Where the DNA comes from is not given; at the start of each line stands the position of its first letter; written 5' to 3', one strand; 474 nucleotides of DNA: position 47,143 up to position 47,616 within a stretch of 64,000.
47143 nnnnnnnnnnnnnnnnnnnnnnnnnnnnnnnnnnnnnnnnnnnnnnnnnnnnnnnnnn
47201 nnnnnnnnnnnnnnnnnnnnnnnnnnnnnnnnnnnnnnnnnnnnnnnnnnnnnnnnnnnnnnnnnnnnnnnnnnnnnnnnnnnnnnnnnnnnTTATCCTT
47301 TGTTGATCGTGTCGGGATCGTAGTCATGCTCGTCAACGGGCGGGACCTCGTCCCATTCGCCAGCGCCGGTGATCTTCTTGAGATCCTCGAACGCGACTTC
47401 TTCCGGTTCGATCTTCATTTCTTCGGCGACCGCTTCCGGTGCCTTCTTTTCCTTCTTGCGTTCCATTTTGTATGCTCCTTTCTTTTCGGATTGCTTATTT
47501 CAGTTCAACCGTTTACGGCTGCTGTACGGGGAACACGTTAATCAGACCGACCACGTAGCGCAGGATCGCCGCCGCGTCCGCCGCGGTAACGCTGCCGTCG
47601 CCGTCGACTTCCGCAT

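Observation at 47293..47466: Unannotated 57-aa double-glycine-leader peptide at the end of an operon that encodes a C39-peptidase ABC exporter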

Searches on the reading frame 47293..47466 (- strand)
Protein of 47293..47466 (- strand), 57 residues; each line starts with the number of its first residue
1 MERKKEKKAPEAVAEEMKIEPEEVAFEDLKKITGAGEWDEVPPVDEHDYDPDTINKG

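Call 4: search_protein_families(library=pfam, proteins=[window:47293-47466:-], max_evalue=0.01)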
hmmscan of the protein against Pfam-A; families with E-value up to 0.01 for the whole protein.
window:47293-47466:- (57 aa): 0 families

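Call 5: search_protein_families(library=ncbifam, proteins=[window:47293-47466:-], max_evalue=0.1)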
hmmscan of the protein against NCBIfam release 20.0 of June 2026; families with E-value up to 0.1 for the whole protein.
window:47293-47466:- (57 aa): 0 families

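Call 7: find_homologous_proteins(query=window:47293-47466:-, max_evalue=1)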
Query window:47293-47466:- (57 aa): 15 proteins with E <= 1 among 16 candidates.
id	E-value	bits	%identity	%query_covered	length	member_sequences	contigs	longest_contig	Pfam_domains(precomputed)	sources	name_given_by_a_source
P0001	9.0e-29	116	98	100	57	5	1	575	-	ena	-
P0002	5.8e-25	104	91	100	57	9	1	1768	-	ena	-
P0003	2.8e-24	102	88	100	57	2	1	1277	-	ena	-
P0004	1.1e-23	100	88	100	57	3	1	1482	-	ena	-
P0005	3.2e-23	98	86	100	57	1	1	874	-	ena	-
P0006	3.3e-23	98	86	100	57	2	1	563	-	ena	-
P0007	6.3e-23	97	84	100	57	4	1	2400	-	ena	-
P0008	1.9e-22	96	88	100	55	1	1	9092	-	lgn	-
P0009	4.2e-22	95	82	100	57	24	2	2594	-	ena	-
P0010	2.6e-21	92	81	100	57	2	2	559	-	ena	-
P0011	3.5e-20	89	79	100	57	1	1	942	-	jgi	jgi:hypothetical protein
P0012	7.3e-20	88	79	100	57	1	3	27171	-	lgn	-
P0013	1.8e-19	87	77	100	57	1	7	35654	-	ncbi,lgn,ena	-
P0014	1.2e-14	71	85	84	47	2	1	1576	-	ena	-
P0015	5.7e-12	63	79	74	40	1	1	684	-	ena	-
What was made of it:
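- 15 close homologues (call 7).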

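Call 10: find_encoding_contigs(protein=P0013, flank=10000, max_places=6)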
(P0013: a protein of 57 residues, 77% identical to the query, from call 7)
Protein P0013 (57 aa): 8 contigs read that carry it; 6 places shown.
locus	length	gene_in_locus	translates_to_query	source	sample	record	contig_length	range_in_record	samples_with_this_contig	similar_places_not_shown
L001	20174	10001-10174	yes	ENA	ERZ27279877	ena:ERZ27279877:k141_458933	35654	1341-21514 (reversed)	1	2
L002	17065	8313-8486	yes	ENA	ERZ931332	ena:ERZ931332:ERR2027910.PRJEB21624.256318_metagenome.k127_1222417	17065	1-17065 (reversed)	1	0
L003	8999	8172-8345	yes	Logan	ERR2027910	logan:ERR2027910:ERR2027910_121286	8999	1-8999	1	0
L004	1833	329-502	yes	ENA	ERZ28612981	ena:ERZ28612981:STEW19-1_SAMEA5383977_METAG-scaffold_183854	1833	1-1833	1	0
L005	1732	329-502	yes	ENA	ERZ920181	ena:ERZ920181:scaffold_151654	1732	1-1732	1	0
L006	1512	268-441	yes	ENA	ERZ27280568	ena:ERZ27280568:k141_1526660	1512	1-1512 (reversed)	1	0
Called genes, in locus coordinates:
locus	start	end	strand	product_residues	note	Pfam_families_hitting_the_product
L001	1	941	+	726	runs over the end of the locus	PF00664:ABC_membrane, PF00005:ABC_tran, PF02463:SMC_N (faint)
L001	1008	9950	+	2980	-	-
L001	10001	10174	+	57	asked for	-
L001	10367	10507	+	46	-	-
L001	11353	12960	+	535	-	PF06418:CTP_synth_N, PF00117:GATase, PF07722:Peptidase_C26 (weak)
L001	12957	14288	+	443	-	PF03951:Gln-synt_N, PF00120:Gln-synt_C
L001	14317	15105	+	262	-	PF01678:DAP_epimerase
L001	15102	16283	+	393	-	PF00155:Aminotran_1_2, PF04864:Alliinase_C (faint)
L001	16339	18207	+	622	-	PF13522:GATase_6, PF13537:GATase_7, PF01380:SIS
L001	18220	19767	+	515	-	PF00117:GATase, PF07722:Peptidase_C26, PF02540:NAD_synthase (faint), PF00958:GMP_synt_C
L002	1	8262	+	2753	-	?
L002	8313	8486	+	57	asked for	-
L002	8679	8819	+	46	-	-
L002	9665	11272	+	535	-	PF06418:CTP_synth_N, PF00117:GATase, PF07722:Peptidase_C26 (weak)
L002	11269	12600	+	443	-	PF03951:Gln-synt_N, PF00120:Gln-synt_C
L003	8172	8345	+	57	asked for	-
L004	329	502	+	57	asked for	-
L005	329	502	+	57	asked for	-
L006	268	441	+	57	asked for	-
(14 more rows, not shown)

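Call 11: find_encoding_contigs(protein=P0012, flank=10000, max_places=4)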
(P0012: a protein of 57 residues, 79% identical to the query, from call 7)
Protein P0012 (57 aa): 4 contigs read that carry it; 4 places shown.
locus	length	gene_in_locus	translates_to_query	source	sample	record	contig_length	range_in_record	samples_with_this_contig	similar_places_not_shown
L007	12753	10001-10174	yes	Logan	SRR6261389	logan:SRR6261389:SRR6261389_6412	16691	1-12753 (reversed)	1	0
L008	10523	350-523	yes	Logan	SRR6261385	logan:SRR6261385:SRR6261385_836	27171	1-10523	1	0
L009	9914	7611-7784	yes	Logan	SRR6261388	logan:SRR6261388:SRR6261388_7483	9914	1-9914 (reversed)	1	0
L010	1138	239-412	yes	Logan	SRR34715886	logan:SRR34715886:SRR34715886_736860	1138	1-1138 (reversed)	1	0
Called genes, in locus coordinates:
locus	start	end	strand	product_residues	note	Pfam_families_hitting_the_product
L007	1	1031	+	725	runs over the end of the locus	PF00664:ABC_membrane, PF00005:ABC_tran, PF02463:SMC_N (faint)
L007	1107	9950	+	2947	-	-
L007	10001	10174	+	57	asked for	-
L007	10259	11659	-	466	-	PF07694:5TM-5TMR_LYT, PF07228:SpoIIE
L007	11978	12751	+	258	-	?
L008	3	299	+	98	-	?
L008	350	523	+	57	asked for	-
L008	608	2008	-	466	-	PF07694:5TM-5TMR_LYT, PF07228:SpoIIE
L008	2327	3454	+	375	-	PF00702:Hydrolase (weak), PF12710:HAD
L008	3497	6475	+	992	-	PF00497:SBP_bac_3, PF10613:Lig_chan-Glu_bd (faint), PF00497:SBP_bac_3, PF00528:BPD_transp_1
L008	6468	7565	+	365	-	PF00005:ABC_tran, PF02463:SMC_N (faint), PF13304:AAA_21 (faint)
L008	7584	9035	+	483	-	PF02554:CstA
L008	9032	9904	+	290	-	PF00561:Abhydrolase_1, PF12146:Hydrolase_4, PF12697:Abhydrolase_6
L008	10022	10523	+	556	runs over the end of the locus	PF07228:SpoIIE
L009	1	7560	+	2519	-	?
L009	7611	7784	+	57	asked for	-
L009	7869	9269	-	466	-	PF07694:5TM-5TMR_LYT, PF07228:SpoIIE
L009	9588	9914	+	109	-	?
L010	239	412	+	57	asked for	-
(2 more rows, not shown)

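Call 12: search_protein_families(library=pfam, proteins=[L001:10367-10507:+], max_evalue=0.01)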
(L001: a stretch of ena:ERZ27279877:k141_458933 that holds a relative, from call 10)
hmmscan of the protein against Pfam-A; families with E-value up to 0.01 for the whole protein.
L001:10367-10507:+ (46 aa): 1 family
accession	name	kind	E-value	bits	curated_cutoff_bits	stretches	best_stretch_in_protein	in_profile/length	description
PF23780.1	S-AdoMet_lyase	-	0.0075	16.6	28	1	10-43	60-95/133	S-Adenosylmethionine lyase family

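Call 15: find_related_loci(query=A1, collection=genome_contigs, flank=10000)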
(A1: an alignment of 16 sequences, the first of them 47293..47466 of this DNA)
Query A1 (57 aa) in genome_contigs; peptide patterns used: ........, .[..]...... (x = any residue, [..] = any of these).
225 stretches matched a pattern; 5 encode a relative of the query (tblastn E <= 1e-3); 5 distinct loci.
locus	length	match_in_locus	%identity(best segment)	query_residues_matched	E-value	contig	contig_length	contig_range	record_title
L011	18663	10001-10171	77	1-57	3e-24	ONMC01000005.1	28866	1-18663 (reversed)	uncultured Clostridiales bacterium isolate RUG432 genome assembly, contig: scaffold_462, whole genome shotgun sequence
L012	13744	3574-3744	84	1-57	2e-22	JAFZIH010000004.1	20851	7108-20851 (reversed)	MAG: Clostridia bacterium isolate RGIG7792 Water_buffalos_Reticulum-1__c12491, whole genome shotgun sequence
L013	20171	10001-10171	78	1-56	4e-20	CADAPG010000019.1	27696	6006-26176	MAG: uncultured Clostridiales bacterium isolate RUG13494 genome assembly, contig: RUG13494_asm_19, whole genome shotgun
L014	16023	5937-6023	79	27-55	1e-11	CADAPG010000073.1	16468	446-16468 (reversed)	MAG: uncultured Clostridiales bacterium isolate RUG13494 genome assembly, contig: RUG13494_asm_73, whole genome shotgun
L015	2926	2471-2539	75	27-50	3e-7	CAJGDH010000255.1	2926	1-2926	MAG: uncultured Eubacterium sp. isolate MAG56 genome assembly, contig: k141_6489918_length_2926_cov_12.0000, whole genom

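Call 17: search_protein_families(library=ncbifam, proteins=[window:47293-47466:-], max_evalue=10)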
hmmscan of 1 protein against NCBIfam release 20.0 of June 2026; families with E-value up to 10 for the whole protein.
window:47293-47466:- (57 aa): 0 families
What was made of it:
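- On Double-glycine-leader substrates of C39 peptidase ABC transporters (PCAT/AMS cargo): The window peptide has no hit at E up to 10 (call 17).
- On NHLP / Nif11-type precursor peptides (TIGR03793 / TIGR03798): No NCBIfam hit for the window peptide (calls 5, 17).
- The window peptide itself hits no GG-leader HMM, even at E up to 10 (call 17).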

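Call 28: search_protein_representatives(alignment_id=A1)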
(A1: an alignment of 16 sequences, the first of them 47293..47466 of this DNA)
Query: 16 sequences, 57 profile positions. Proteins with E-value up to 0.001 (for the whole library): 23; up to 1e-10: 3; up to 1e-30: 1. The best 23 are listed.
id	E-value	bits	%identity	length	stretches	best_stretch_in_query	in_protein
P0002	1.3e-33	131.0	-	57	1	1-57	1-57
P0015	7.0e-18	80.7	-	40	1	23-57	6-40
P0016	2.1e-11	59.9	-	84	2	19-57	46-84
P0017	3.9e-10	55.9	-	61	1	1-55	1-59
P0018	6.4e-10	55.2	-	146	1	26-52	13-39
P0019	4.2e-07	46.2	-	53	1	5-54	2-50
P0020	6.0e-07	45.7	-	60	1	4-52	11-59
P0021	1.8e-06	44.1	-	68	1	19-53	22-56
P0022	2.2e-06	43.9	-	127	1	18-56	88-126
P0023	2.6e-06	43.7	-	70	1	10-53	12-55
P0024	1.2e-05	41.5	-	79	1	15-53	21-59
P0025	3.2e-05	40.2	-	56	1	16-54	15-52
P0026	3.5e-05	40.0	-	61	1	19-53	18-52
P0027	5.3e-05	39.4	-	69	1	5-52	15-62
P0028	8.0e-05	38.9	-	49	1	21-56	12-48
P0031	1.5e-04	38.0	-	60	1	5-53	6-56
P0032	2.3e-04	37.4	-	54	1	4-52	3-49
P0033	2.7e-04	37.2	-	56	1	6-53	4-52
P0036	4.7e-04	36.4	-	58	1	1-52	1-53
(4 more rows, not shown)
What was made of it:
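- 23 hits in an exhaustive HMM search of 1.84 billion representative proteins (call 28).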

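Call 33: find_related_loci(query=A4, collection=metagenome_contigs, flank=10000)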
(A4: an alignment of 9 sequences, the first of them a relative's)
Query A4 (53 aa) in metagenome_contigs; peptide patterns used: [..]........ (x = any residue, [..] = any of these).
55 stretches matched a pattern; 2 encode a relative of the query (tblastn E <= 1e-3); 2 distinct loci.
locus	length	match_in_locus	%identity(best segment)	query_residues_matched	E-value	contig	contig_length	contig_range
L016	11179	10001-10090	73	23-52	2e-11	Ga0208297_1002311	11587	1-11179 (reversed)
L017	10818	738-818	57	17-44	1e-5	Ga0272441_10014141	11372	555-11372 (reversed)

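Call 38: find_homologous_proteins(query=A3, max_evalue=0.01)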
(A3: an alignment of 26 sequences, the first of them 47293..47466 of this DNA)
Query A3 (26 sequences) (57 aa, profile of the alignment): 81 proteins with E <= 0.01 among 2000 candidates.
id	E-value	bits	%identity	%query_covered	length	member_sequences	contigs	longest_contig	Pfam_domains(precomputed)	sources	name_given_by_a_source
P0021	1.1e-19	88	59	47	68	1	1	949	-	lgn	-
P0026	2.0e-19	87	51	67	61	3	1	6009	-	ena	-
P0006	4.2e-19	86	86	100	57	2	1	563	-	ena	-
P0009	1.3e-18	85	82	100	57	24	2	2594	-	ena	-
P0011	1.3e-18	85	79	100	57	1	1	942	-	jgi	jgi:hypothetical protein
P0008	1.8e-18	84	88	100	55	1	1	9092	-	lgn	-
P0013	2.4e-18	84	77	100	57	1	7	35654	-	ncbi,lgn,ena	-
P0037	2.4e-18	84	60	53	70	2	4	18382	-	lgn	-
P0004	2.8e-18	84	88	100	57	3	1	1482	-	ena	-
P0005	3.7e-18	83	86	100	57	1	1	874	-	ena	-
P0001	5.1e-18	83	98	100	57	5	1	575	-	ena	-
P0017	5.8e-18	83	57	65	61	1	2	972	-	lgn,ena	-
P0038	6.3e-18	83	77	100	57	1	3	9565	-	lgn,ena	-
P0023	6.9e-18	82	59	47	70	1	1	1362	-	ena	-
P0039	9.2e-18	82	77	98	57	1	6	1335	-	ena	-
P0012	3.1e-17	80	79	100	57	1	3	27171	-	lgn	-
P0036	4.7e-16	77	50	46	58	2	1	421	-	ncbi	-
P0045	4.9e-15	73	40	91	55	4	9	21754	-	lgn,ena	-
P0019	8.8e-15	72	41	98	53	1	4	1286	-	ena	-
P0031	3.8e-14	70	42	84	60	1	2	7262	-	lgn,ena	-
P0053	2.1e-13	68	45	54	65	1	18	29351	-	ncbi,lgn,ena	-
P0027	1.6e-12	65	41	86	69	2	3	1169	-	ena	-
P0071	9.8e-11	59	47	63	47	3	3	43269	-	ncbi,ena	-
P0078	1.6e-9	56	38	51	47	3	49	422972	-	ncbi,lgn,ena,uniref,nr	ncbi:MAG TPA: hypothetical protein IAA61_09185 [Candidatus Ornithomonoglobus merdipullorum]|uniref:U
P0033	2.7e-9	55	33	98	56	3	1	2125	-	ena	-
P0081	3.1e-9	55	54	42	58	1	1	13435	-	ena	-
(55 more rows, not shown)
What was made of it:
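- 81 clusters in the profile search (call 38). JGI names one relative 'bacteriocin-like protein' (call 38).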

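Call 39: find_encoding_contigs(protein=P0078, flank=10000, max_places=2)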
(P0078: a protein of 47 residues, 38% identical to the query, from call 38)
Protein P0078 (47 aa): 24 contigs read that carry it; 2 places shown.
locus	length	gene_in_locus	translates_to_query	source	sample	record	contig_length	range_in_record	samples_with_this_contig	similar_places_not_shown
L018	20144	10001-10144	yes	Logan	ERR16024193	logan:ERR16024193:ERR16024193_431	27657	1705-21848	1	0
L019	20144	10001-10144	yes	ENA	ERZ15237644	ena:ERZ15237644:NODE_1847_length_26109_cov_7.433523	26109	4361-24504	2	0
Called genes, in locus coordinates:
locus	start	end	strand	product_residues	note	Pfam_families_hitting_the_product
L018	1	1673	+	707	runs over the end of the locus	PF00664:ABC_membrane, PF00005:ABC_tran, PF02463:SMC_N (faint)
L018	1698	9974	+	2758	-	PF03160:Calx-beta, PF00395:SLH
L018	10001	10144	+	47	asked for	-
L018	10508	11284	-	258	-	PF14512:TM1586_NiRdase, PF00881:Nitroreductase (faint)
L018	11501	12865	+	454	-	-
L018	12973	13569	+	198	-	PF22124:Glyco_hydro_95_cat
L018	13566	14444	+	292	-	PF22124:Glyco_hydro_95_cat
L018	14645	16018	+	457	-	PF01936:NYN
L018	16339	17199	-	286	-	PF00165:HTH_AraC (faint), PF12833:HTH_18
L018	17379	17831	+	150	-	-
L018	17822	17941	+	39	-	-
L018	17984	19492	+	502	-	PF04616:Glyco_hydro_43, PF17851:GH43_C2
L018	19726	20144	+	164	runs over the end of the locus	-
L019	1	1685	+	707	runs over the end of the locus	PF00664:ABC_membrane, PF00005:ABC_tran, PF02463:SMC_N (faint)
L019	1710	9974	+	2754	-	PF03160:Calx-beta, PF00395:SLH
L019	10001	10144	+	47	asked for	-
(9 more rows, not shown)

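Call 40: find_encoding_contigs(protein=P0071, flank=10000, max_places=2)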
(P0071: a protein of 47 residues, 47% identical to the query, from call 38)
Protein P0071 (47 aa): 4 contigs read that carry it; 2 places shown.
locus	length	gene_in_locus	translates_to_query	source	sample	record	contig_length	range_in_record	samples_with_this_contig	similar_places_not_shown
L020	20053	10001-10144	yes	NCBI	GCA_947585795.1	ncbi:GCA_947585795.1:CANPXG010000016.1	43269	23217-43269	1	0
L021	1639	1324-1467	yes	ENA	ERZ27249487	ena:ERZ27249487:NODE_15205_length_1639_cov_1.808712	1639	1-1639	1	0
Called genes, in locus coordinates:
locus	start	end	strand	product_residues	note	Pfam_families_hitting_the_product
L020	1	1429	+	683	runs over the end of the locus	PF00664:ABC_membrane, PF00005:ABC_tran, PF02463:SMC_N (weak)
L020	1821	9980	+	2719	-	PF03160:Calx-beta, PF07705:CARDB (faint), PF00395:SLH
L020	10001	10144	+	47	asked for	-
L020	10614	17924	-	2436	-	PF09479:Flg_new, PF16640:Big_3_5, PF18657:YDG, PF16640:Big_3_5, PF07523:Big_3, PF13287:Fn3_assoc, PF13290:CHB_HEX_C_1, PF13287:Fn3_assoc, +2 more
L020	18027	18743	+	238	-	PF00072:Response_reg, PF04397:LytTR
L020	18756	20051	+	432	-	?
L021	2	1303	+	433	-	?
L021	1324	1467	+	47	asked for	-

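Call 41: find_encoding_contigs(protein=P0053, flank=10000, max_places=2)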
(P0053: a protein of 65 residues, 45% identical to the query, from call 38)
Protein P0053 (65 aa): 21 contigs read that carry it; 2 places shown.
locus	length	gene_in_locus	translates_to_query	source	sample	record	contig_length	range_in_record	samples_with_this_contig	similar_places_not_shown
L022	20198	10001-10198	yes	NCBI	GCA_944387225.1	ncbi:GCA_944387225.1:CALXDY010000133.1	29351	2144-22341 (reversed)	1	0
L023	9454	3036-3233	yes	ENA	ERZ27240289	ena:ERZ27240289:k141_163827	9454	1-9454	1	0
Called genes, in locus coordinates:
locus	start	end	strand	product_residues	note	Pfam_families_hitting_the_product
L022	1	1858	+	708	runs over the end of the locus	PF02463:SMC_N (weak), PF00664:ABC_membrane, PF00005:ABC_tran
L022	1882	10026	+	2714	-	PF03160:Calx-beta, PF00395:SLH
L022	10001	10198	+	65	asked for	-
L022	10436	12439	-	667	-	PF25390:WD40_RLD, PF13540:RCC1_2 (weak), PF00415:RCC1 (weak), PF01841:Transglut_core, PF00395:SLH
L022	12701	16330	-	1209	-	-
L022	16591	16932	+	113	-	-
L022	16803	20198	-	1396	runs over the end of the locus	PF26918:Ig_Eae, PF18657:YDG (weak), PF18998:Flg_new_2, PF00395:SLH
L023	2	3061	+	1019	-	?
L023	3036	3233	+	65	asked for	-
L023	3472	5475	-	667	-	PF25390:WD40_RLD, PF13540:RCC1_2 (weak), PF00415:RCC1 (weak), PF01841:Transglut_core, PF00395:SLH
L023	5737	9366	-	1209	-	-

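Call 74: search_protein_families(library=pfam, alignment_id=A3, max_evalue=1)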
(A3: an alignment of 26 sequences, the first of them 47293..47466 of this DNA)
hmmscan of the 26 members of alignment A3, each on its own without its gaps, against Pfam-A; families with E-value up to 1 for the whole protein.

A. member 1, window:47293-47466:- (57 aa): 0 families

B. families by the number of members that match (of 26 scanned): 6 families
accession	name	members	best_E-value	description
PF03047.20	ComC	5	0.0041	COMC family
PF04604.19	L_biotic_typeA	2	0.023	Type-A lantibiotic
PF16934.11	Mersacidin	2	0.027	Two-component Enterococcus faecalis cytolysin (EFC)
PF04119.17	HSP9_HSP12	1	0.01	Heat shock protein 9/12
PF20606.3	DUF6799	1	0.11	Domain of unknown function (DUF6799)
PF10439.15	Bacteriocin_IIc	1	0.13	Bacteriocin class II with double-glycine leader peptide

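Call 75: search_protein_families(library=ncbifam, alignment_id=A3, max_evalue=1)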
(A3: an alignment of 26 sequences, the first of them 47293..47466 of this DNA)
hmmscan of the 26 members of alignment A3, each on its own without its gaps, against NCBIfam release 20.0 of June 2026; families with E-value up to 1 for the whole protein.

A. member 1, window:47293-47466:- (57 aa): 0 families

B. families by the number of members that match (of 26 scanned): 18 families
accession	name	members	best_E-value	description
TIGR01847.1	bacteriocin_sig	6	0.0017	bacteriocin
NF000539.0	plantaricin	4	0.0017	plantaricin C family lantibiotic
NF038034.1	lactGbeta_entB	3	0.003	lactococcin G-beta/enterocin 1071B family bacteriocin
NF033215.1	BlpC_Streptocco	3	0.0038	quorum-sensing system pheromone BlpC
TIGR03949.1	bact_IIb_cerein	2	0.08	class IIb bacteriocin, lactobin A/cerein 7B family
TIGR02809.1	phasin_3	2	0.092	phasin family protein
NF038382.1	RaxX_RiPP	1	0.00079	RaxX family RiPP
NF046113.1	BLP_Lacticasei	1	0.0015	bacteriocin-like peptide, LSEI_2386 family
TIGR03898.1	lanti_MRSA_kill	1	0.0082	mersacidin/lichenicidin family type 2 lantibiotic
NF033456.1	RiPP_CCRG-2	1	0.011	CCRG-2 family RiPP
NF038035.1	lactGalph_entA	1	0.018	lactococcin G-alpha/enterocin 1071A family bacteriocin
NF033772.1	pheromone_VP1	1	0.051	peptide pheromone VP1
NF033214.1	ComC_Streptocco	1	0.084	competence-stimulating peptide ComC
NF038163.1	bactofencin_A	1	0.097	bactofencin A family cationic bacteriocin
NF040664.1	HEC_x9_TCC_lant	1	0.12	lacticin 481 family lantibiotic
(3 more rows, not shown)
